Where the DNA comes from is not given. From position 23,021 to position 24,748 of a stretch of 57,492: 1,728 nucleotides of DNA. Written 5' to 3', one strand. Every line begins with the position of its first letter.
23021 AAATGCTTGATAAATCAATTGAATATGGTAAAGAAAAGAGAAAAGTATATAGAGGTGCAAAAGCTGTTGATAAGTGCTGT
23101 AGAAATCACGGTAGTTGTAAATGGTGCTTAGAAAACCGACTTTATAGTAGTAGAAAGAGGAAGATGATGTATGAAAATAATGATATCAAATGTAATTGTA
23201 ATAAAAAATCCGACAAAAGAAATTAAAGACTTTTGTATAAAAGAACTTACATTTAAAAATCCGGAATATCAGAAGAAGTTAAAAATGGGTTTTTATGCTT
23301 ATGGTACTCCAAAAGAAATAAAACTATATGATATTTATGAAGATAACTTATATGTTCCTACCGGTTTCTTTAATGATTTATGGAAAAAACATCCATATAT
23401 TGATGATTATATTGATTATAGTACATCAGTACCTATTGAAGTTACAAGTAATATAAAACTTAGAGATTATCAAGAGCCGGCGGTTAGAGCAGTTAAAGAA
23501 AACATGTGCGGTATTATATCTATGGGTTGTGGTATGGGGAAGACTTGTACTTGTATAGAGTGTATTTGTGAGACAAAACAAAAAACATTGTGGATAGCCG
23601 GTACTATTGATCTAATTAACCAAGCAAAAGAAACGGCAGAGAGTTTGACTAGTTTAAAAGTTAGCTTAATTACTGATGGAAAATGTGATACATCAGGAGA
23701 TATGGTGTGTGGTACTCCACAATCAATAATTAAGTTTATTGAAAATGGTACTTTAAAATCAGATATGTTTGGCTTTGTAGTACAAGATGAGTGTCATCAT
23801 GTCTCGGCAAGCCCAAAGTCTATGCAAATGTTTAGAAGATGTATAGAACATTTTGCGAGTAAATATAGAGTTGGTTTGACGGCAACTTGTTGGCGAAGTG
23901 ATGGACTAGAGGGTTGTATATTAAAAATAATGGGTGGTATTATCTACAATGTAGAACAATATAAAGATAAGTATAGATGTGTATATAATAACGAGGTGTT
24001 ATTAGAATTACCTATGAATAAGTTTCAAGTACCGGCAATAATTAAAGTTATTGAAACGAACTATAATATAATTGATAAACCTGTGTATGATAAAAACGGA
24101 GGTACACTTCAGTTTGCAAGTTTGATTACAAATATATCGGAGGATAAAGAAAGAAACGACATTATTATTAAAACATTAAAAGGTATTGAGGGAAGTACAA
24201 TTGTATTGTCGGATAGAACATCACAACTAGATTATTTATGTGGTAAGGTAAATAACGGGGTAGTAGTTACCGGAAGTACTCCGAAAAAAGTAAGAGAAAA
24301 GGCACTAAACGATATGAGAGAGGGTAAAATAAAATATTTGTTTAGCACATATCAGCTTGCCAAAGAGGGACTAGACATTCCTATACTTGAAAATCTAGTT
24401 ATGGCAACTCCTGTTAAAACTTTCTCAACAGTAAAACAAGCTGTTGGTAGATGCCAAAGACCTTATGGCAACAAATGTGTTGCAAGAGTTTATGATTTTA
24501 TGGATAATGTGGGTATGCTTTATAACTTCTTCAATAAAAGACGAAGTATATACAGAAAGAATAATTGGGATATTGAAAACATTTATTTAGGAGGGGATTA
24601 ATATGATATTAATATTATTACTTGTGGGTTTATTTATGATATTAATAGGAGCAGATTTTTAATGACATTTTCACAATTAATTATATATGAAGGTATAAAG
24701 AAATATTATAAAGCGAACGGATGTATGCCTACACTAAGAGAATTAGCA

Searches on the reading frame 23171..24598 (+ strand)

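Call 33: search_protein_families(library=phrogs, proteins=[window:23171-24598:+], max_evalue=0.00001)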
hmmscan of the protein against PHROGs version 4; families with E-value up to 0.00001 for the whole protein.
window:23171-24598:+ (476 aa): 5 families
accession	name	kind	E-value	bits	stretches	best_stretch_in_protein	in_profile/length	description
phrog_16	-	DNA, RNA and nucleotide metabolism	7.2e-64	217.5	1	16-463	212-613/986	DNA helicase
phrog_9690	-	DNA, RNA and nucleotide metabolism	7.4e-26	91.9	1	200-470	41-301/306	DNA helicase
phrog_62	-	DNA, RNA and nucleotide metabolism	5.2e-15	55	1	87-239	687-848/1881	DNA helicase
phrog_16694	-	unknown function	1.5e-09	37.4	0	375-458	604-689/1010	-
phrog_16259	-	DNA, RNA and nucleotide metabolism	2.7e-06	27.9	1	77-237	98-258/330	DNA helicase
